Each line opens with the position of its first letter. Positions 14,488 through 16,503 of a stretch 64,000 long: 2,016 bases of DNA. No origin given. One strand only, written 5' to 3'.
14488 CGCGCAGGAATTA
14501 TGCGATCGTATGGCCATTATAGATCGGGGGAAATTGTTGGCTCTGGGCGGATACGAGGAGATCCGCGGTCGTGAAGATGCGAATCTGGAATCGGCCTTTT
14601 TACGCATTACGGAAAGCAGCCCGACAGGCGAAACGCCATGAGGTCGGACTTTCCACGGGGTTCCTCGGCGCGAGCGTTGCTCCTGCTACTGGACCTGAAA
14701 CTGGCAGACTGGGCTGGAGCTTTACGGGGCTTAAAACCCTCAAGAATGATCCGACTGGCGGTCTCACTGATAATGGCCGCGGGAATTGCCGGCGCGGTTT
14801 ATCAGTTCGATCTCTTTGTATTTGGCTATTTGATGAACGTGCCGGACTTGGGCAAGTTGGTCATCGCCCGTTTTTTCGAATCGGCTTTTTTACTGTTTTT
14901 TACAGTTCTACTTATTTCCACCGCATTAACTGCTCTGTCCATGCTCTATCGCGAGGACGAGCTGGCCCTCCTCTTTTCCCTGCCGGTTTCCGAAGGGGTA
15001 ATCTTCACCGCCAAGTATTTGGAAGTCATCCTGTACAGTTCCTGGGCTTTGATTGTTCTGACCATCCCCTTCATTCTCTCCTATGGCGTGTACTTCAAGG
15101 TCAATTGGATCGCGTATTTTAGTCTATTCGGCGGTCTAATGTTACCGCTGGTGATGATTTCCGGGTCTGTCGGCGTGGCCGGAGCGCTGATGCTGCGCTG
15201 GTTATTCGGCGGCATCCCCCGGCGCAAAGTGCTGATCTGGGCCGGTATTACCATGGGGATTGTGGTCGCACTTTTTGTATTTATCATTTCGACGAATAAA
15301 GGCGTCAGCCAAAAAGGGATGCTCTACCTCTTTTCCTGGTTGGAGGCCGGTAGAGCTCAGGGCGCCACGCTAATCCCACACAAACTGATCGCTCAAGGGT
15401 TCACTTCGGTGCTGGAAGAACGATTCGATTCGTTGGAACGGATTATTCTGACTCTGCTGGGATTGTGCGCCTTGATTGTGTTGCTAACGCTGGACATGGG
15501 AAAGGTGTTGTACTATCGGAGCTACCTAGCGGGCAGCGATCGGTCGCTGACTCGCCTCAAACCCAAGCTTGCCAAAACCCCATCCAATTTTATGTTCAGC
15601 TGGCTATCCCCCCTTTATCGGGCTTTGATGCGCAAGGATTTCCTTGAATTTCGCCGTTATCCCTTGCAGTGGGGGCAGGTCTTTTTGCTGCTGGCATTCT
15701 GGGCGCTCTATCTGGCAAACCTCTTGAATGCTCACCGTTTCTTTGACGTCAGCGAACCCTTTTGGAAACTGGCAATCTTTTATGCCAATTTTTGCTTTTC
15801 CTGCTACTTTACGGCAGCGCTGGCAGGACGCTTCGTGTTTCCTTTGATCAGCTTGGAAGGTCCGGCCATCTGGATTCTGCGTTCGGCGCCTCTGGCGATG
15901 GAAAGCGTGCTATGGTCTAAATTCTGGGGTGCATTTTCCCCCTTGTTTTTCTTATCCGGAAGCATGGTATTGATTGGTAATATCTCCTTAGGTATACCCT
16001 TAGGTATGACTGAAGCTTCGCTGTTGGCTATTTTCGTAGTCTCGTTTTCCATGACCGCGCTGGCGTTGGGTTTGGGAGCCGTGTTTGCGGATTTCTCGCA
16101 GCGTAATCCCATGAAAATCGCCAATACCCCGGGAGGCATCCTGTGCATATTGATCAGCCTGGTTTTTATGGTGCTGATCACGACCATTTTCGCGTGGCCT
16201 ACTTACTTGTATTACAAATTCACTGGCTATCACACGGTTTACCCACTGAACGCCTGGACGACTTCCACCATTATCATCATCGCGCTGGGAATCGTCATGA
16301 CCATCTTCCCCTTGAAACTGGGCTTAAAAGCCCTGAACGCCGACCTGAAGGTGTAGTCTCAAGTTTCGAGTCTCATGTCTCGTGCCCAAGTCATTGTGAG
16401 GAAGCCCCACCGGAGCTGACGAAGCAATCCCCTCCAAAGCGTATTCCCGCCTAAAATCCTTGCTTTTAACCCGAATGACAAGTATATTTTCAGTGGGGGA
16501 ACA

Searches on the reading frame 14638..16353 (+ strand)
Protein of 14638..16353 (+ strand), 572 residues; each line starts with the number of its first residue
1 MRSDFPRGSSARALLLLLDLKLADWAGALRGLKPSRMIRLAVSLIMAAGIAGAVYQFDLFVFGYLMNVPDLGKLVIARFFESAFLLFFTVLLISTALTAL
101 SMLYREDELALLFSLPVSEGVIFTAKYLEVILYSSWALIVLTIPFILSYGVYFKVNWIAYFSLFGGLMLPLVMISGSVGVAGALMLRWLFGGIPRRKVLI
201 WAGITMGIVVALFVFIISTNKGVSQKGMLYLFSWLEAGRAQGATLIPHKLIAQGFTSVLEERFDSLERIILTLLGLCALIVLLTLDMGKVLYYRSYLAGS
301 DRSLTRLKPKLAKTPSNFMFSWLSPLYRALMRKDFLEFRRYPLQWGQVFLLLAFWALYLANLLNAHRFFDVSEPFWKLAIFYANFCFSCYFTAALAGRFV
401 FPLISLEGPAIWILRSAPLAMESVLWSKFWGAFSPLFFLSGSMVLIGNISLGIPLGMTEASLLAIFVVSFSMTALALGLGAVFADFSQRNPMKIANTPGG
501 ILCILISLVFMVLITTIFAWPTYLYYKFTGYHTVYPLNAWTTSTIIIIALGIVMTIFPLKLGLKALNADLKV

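Call 3: search_protein_families(library=pfam, proteins=[window:14638-16353:+], max_evalue=1)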
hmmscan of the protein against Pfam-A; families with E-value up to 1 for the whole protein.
window:14638-16353:+ (572 aa): 1 family
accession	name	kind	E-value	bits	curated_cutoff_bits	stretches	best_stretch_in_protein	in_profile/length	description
PF16949.11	ABC_tran_2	-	3.7e-84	283.9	25.7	1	41-567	9-538/542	Putative ATP-binding cassette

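Call 74: find_related_loci(query=A5, collection=metagenome_contigs, flank=7000)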
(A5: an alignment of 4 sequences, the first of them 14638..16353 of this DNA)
Query A5 (572 aa) in metagenome_contigs; peptide patterns used: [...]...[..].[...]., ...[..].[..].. (x = any residue, [..] = any of these).
150 stretches matched a pattern; 7 encode a relative of the query (tblastn E <= 1e-3); 7 distinct loci.
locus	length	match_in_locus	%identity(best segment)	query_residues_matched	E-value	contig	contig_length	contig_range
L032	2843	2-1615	66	35-571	0e+0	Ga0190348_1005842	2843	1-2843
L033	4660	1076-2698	61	28-567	0e+0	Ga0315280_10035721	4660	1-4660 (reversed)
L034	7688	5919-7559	51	25-572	2e-169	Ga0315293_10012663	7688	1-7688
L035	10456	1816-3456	51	25-572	3e-169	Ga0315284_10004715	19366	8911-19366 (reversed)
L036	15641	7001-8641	51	25-572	6e-168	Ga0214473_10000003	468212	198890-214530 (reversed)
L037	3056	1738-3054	64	27-464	9e-173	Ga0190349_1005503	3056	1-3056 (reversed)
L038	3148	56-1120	66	219-572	1e-159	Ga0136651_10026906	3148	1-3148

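Call 80: search_protein_families(library=pfam, proteins=[L035:3479-3871:+, L035:3771-4286:+, L035:4334-4573:+, L035:4615-5508:+, L035:5527-5754:+, L036:9772-10539:+, L036:9517-9738:+, L038:1210-1560:+, L038:1824-2135:+, L032:2045-2461:+], max_evalue=0.01)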
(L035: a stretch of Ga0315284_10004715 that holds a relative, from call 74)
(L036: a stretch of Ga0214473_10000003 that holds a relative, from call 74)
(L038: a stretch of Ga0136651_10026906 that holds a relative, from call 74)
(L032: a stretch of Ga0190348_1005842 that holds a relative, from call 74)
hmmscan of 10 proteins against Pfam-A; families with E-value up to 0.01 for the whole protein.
L035:3479-3871:+ (131 aa): 3 families
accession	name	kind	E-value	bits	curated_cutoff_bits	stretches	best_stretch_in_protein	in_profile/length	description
PF01909.29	NTP_transf_2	-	2.9e-12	47.3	21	1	36-104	5-78/93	Nucleotidyltransferase domain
PF18765.7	Polbeta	-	1.7e-10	41.3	26.9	1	40-129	7-90/93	Polymerase beta, Nucleotidyltransferase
PF22600.2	MTPAP-like_central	-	0.00054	20.5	27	1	32-83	29-78/139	Poly(A) RNA polymerase, mitochondrial-like, central palm domain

L035:3771-4286:+ (172 aa): 1 family
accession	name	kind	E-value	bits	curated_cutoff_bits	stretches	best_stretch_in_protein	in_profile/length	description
PF05168.19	HEPN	-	5.2e-25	88.3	22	1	42-157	3-115/117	HEPN domain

L035:4334-4573:+ (80 aa): 3 families
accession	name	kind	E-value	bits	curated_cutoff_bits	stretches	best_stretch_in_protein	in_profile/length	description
PF18506.7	RelB-like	-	5.8e-05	23.3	27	1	12-42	2-32/62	RelB Antitoxin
PF02604.26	PhdYeFM_antitox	-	0.0011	19.1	29.8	1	20-61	31-71/74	Antitoxin Phd_YefM, type II toxin-antitoxin system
PF00125.30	Histone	-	0.0039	17.9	26.4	1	31-78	26-73/122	Core histone H2A/H2B/H3/H4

L035:4615-5508:+ (298 aa): 0 families

L035:5527-5754:+ (76 aa): 1 family
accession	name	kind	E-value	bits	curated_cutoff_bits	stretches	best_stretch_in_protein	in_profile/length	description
PF15731.11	MqsA_antitoxin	-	0.00068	20.2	30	1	6-62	1-58/131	Antitoxin component of bacterial toxin-antitoxin system, MqsA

L036:9772-10539:+ (256 aa): 1 family
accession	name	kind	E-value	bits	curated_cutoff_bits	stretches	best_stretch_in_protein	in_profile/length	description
PF18928.5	DUF5677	-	3.8e-08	34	27.1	1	42-161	3-129/166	Family of unknown function (DUF5677)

L036:9517-9738:+ (74 aa): 1 family
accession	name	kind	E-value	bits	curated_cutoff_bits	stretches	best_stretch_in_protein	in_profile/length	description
PF18506.7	RelB-like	-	4.8e-05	23.5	27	1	12-42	2-32/62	RelB Antitoxin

L038:1210-1560:+ (117 aa): 3 families
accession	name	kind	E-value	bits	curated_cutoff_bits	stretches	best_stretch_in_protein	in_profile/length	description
PF01909.29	NTP_transf_2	-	2.3e-13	50.8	21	1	20-90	3-78/93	Nucleotidyltransferase domain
PF18765.7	Polbeta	-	2.6e-10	40.8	26.9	1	23-116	4-91/93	Polymerase beta, Nucleotidyltransferase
PF22600.2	MTPAP-like_central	-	0.00025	21.6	27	1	8-66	19-75/139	Poly(A) RNA polymerase, mitochondrial-like, central palm domain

L038:1824-2135:+ (104 aa): 1 family
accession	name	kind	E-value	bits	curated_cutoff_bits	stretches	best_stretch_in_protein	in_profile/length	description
PF14076.12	DUF4258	-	2.6e-21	76.1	25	1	17-89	1-71/71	Domain of unknown function (DUF4258)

L032:2045-2461:+ (139 aa): 1 family
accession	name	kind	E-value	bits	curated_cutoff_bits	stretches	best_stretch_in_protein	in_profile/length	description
PF05168.19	HEPN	-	4.8e-25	88.4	22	1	13-128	3-115/117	HEPN domain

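Call 94: search_protein_families(library=padloc, proteins=[L035:4615-5508:+, L036:9772-10539:+, L035:4334-4573:+, L035:5527-5754:+], max_evalue=0.01)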
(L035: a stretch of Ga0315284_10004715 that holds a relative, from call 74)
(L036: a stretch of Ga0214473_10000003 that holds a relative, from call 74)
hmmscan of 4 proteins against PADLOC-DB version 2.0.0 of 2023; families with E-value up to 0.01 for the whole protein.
L035:4615-5508:+ (298 aa): 0 families

L036:9772-10539:+ (256 aa): 0 families

L035:4334-4573:+ (80 aa): 0 families

L035:5527-5754:+ (76 aa): 0 families
